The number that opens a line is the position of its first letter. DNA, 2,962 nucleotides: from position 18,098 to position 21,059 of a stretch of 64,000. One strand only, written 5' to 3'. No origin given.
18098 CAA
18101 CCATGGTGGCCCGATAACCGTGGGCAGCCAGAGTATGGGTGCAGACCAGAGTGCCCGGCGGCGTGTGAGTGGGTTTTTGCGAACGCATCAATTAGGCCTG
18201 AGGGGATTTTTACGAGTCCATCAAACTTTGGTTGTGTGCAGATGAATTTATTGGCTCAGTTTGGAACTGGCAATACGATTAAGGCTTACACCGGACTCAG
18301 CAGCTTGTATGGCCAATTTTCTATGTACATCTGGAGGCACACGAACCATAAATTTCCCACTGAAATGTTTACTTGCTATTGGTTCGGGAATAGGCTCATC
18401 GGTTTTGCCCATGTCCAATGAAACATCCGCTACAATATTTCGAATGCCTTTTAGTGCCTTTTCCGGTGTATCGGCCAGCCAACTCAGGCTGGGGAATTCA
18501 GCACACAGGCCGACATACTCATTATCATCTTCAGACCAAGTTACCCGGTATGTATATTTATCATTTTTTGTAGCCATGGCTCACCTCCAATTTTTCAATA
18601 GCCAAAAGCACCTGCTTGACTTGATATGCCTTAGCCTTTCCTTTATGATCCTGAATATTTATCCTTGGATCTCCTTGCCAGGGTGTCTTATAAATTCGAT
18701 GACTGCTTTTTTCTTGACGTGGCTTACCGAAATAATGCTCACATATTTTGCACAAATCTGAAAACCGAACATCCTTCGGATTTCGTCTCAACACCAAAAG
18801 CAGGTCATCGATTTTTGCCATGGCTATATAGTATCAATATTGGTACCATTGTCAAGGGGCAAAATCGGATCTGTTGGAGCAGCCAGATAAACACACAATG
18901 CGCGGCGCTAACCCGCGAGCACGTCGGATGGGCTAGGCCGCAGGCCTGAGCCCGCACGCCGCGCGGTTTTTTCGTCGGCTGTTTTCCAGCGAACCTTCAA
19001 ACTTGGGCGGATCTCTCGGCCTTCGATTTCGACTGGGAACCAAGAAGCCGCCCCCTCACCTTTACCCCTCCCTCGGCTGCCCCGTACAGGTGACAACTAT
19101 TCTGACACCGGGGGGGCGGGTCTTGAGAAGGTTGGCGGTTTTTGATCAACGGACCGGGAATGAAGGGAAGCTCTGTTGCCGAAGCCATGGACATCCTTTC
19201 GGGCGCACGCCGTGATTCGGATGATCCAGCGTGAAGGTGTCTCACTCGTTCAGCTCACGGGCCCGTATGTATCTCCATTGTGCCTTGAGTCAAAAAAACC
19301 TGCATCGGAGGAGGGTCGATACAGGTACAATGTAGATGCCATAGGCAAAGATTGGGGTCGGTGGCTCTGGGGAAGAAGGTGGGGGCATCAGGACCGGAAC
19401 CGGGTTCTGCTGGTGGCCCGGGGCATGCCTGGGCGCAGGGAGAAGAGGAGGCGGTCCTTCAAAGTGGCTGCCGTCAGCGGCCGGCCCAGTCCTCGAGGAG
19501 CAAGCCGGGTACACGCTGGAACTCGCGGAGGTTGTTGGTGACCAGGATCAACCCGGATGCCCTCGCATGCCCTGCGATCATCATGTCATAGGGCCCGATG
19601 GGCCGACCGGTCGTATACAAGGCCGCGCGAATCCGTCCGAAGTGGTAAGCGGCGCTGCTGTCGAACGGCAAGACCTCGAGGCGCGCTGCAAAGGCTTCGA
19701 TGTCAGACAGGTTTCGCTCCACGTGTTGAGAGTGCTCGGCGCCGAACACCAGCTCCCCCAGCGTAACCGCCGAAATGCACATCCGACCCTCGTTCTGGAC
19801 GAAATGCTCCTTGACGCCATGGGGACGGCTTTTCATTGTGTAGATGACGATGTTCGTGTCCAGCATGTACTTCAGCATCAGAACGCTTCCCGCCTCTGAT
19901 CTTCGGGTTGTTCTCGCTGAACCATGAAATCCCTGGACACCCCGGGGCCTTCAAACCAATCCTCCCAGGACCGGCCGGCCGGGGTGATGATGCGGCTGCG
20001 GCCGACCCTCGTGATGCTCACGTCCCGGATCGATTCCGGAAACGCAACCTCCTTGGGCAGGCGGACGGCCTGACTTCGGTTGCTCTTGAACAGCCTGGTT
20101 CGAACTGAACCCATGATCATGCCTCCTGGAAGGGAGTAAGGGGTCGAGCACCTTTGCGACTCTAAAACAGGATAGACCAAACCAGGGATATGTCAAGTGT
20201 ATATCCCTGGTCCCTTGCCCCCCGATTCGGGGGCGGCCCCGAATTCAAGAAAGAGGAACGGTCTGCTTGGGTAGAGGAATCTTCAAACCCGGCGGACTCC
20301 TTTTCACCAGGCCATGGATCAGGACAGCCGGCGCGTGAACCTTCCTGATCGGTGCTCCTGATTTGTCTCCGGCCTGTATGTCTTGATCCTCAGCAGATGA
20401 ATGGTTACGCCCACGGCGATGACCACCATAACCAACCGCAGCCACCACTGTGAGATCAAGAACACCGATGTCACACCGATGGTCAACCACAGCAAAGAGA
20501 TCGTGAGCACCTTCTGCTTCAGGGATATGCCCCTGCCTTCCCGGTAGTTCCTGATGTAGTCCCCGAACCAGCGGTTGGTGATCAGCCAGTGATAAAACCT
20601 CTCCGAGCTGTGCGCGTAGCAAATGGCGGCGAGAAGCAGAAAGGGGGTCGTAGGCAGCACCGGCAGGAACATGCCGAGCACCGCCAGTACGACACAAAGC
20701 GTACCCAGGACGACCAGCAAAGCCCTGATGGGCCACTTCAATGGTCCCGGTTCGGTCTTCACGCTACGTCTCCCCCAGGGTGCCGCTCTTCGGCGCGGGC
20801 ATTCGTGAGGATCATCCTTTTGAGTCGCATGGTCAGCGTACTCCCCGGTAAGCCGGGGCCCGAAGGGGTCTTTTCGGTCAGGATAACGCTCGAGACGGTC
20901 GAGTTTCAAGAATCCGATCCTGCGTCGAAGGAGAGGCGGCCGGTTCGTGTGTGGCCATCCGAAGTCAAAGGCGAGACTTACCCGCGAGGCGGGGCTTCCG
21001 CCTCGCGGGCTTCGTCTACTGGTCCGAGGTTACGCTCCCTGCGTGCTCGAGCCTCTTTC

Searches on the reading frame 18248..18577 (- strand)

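Call 81: search_protein_families(library=pfam, proteins=[window:18248-18577:-], max_evalue=0.01)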
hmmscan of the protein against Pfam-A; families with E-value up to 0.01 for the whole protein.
window:18248-18577:- (109 aa): 2 families
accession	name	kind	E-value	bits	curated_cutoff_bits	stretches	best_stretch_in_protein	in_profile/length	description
PF05534.18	HicB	-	1.1e-14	54.4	21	1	64-101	8-45/51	HicB family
PF22513.2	FitA-like_RHH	-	0.0075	16.7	27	0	80-100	8-28/39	Antitoxin FitA-like, ribbon-helix-helix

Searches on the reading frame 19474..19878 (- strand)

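Call 81: search_protein_families(library=pfam, proteins=[window:19474-19878:-], max_evalue=0.01)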
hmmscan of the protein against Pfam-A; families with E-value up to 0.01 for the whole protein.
window:19474-19878:- (134 aa): 1 family
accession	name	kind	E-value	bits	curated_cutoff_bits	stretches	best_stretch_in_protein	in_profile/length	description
PF01850.27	PIN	-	6.9e-21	75.5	23.6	1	4-125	1-119/120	PIN domain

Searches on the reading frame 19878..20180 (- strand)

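Call 81: search_protein_families(library=pfam, proteins=[window:19878-20180:-], max_evalue=0.01)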
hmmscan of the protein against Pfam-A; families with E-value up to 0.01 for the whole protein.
window:19878-20180:- (100 aa): 1 family
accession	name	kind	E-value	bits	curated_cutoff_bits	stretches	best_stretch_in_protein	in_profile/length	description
PF04014.23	MazE_antitoxin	-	1.1e-06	28.9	24.7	1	31-72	2-47/48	Antidote-toxin recognition MazE, bacterial antitoxin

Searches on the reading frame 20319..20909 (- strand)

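Call 34: search_protein_families(library=pfam, proteins=[window:20319-20909:-], max_evalue=0.01)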
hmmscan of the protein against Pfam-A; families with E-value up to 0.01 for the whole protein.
window:20319-20909:- (196 aa): 2 families
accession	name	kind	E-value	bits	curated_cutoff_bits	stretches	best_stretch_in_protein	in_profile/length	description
PF04304.18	DUF454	-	1.9e-40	137.9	35.1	1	62-177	1-115/115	Protein of unknown function (DUF454)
PF01040.23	UbiA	-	0.0047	16.7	34.2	0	134-184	192-241/250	UbiA prenyltransferase family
